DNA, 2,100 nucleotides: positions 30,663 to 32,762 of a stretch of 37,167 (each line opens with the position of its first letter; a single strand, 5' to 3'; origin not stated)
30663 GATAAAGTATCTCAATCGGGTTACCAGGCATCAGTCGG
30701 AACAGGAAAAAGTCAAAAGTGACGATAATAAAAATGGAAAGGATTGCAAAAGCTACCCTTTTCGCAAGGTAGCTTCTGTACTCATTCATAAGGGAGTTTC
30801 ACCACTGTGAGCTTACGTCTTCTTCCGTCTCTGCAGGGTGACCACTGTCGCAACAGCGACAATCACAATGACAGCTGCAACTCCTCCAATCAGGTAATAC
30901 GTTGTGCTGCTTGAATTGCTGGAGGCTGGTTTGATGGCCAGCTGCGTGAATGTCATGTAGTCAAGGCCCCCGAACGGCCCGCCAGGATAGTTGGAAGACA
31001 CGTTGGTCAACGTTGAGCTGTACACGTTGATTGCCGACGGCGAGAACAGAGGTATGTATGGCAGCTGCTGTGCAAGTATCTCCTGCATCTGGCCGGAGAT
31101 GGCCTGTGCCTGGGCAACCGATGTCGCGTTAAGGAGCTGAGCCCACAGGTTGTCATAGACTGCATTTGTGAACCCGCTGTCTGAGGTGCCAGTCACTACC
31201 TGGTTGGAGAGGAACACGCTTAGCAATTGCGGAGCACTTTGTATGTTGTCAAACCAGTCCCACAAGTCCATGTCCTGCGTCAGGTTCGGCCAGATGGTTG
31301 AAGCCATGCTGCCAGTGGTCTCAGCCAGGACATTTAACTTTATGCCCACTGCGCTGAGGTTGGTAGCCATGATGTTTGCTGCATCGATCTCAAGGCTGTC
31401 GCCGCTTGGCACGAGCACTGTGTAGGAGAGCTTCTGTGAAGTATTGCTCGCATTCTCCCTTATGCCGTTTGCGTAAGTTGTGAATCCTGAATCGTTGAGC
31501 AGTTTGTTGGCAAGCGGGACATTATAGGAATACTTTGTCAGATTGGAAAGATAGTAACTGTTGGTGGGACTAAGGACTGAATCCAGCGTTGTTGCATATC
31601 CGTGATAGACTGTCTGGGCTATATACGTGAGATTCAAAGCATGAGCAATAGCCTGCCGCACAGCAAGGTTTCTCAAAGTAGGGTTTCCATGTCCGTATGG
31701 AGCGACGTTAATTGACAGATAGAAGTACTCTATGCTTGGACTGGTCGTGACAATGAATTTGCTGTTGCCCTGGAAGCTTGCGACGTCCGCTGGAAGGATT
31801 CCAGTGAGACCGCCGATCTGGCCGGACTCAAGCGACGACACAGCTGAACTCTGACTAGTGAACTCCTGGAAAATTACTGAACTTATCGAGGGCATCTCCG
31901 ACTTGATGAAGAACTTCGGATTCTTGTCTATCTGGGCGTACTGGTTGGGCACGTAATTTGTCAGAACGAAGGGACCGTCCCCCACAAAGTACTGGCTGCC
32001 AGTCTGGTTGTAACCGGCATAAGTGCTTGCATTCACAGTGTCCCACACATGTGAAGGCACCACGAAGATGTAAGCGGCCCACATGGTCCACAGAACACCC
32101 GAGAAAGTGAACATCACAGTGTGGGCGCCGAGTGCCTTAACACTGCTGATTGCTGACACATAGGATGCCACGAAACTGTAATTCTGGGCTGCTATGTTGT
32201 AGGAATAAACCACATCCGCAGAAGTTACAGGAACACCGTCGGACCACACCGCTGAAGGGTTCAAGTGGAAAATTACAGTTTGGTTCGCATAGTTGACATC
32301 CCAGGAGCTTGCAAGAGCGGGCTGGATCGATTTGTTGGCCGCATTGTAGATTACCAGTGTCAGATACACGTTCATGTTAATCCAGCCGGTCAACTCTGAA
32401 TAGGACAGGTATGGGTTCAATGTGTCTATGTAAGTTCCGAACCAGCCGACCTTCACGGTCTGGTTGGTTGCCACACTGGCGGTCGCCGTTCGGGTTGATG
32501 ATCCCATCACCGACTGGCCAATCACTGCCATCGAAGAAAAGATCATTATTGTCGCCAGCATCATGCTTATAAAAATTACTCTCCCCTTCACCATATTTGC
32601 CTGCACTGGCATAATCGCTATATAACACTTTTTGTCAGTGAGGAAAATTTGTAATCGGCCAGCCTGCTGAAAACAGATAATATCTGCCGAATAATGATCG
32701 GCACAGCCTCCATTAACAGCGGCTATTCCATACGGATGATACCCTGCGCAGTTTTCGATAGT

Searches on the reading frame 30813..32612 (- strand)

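Call 44: search_protein_families(library=pfam, proteins=[window:30813-32612:-], max_evalue=0.001)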
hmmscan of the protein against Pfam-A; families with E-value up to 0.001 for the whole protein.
window:30813-32612:- (599 aa): 1 family
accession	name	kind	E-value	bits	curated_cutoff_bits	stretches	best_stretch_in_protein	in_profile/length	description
PF00496.27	SBP_bac_5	-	2.1e-66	225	32.4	1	96-471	2-364/368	Bacterial extracellular solute-binding proteins, family 5 Middle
